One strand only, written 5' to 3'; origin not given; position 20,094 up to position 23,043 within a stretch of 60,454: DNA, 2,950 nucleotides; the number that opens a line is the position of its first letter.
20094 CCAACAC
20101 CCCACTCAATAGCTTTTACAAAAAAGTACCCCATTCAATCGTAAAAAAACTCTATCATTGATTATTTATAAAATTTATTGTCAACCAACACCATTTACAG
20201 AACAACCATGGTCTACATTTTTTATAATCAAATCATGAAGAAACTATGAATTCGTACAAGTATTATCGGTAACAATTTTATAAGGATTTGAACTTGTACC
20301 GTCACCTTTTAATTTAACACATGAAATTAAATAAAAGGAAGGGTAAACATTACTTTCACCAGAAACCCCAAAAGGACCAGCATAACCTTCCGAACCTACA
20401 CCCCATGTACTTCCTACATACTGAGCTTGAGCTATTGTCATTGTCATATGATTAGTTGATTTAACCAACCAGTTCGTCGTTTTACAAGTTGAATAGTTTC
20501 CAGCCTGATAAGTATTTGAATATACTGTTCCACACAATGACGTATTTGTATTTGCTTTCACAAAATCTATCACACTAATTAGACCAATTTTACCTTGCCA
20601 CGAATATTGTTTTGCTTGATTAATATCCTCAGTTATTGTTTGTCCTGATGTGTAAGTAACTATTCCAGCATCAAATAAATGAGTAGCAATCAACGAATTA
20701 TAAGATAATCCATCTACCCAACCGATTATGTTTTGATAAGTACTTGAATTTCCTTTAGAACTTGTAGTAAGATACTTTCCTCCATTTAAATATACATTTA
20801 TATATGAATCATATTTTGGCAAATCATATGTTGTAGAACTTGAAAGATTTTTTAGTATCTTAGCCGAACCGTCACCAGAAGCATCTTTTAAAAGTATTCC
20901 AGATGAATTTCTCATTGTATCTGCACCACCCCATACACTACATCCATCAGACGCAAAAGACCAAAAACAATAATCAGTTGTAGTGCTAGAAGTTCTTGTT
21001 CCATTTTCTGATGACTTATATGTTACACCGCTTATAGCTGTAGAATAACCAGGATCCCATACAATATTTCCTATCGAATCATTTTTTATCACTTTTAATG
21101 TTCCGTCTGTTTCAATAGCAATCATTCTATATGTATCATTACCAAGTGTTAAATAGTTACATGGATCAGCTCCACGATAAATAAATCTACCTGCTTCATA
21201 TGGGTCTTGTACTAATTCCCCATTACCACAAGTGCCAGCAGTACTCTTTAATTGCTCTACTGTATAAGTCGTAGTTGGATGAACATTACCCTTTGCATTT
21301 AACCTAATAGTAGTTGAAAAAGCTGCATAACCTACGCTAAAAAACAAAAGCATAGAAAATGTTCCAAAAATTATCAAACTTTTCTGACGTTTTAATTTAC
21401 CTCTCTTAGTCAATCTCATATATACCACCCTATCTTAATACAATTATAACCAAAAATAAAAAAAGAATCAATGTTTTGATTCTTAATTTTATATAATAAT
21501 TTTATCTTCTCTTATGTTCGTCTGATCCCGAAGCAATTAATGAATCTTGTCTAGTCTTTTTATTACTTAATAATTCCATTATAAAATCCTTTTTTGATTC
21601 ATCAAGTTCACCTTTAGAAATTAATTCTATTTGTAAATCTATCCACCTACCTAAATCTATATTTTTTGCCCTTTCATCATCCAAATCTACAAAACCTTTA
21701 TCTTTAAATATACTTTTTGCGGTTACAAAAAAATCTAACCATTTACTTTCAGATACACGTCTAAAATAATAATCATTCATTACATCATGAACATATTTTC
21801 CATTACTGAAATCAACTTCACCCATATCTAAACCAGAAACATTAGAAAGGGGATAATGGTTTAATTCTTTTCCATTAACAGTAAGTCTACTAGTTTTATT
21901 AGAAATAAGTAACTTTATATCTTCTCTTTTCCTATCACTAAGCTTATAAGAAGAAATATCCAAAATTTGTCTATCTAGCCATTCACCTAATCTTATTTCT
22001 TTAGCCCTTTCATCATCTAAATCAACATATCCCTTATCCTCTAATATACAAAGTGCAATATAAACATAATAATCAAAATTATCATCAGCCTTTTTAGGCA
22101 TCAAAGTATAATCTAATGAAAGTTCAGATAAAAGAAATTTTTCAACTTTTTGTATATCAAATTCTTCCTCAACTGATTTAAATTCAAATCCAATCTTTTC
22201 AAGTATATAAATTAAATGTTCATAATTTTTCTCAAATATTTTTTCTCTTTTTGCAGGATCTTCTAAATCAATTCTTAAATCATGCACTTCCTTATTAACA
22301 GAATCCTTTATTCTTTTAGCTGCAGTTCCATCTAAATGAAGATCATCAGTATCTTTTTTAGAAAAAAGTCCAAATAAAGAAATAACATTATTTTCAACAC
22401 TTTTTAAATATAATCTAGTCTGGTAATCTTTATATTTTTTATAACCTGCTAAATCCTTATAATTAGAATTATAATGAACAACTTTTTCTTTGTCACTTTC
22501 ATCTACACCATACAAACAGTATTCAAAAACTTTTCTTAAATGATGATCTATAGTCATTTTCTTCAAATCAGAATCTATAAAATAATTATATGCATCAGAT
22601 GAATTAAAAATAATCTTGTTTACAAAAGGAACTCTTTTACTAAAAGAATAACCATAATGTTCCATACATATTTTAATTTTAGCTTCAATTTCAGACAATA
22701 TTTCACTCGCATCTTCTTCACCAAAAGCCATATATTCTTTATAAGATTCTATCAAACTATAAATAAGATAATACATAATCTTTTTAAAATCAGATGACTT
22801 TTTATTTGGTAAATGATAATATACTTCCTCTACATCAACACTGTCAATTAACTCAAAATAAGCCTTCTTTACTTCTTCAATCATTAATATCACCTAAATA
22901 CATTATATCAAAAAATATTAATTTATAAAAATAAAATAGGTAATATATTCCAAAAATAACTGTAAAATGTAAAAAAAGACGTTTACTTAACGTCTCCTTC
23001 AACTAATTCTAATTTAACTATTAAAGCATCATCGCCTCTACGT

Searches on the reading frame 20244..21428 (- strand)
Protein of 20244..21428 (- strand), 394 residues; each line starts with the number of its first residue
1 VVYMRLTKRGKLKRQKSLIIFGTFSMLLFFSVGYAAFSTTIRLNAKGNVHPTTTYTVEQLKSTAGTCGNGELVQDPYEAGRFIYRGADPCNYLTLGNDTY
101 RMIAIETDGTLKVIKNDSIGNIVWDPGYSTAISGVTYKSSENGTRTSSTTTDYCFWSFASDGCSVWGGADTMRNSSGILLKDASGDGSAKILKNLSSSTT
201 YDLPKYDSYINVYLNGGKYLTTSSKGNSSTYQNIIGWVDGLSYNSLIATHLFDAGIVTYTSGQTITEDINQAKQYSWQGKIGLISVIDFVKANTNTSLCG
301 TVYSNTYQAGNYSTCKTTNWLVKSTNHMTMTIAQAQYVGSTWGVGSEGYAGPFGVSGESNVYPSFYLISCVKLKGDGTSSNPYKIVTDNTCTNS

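Call 6: search_protein_families(library=pfam, proteins=[window:20244-21428:-], max_evalue=0.1)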
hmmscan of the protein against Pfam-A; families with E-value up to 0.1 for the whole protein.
window:20244-21428:- (394 aa): 0 families

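Call 38: search_protein_families(library=ncbifam, proteins=[window:20244-21428:-], max_evalue=0.1)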
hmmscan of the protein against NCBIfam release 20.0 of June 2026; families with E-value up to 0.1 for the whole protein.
window:20244-21428:- (394 aa): 0 families

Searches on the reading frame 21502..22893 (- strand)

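Call 6: search_protein_families(library=pfam, proteins=[window:21502-22893:-], max_evalue=0.1)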
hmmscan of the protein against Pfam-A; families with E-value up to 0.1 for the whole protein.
window:21502-22893:- (463 aa): 3 families
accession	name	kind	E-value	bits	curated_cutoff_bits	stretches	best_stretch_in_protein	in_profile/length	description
PF09123.17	DUF1931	-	0.0037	17.9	21.8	1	181-264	7-92/138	Domain of unknown function (DUF1931)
PF18871.6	HEPN_Toprim_N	-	0.025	15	25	1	196-246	32-82/223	HEPN/Toprim N-terminal domain 1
PF09142.17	TruB_C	-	0.032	14.4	28.7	0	290-309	4-23/56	tRNA Pseudouridine synthase II, C terminal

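Call 38: search_protein_families(library=ncbifam, proteins=[window:21502-22893:-], max_evalue=0.1)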
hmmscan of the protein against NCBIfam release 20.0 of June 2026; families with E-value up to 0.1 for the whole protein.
window:21502-22893:- (463 aa): 1 family
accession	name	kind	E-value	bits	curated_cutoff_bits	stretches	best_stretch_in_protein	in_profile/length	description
NF038349.1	dPGM_arch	equivalog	0.07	13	225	0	283-326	64-109/194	2,3-diphosphoglycerate-dependent phosphoglycerate mutase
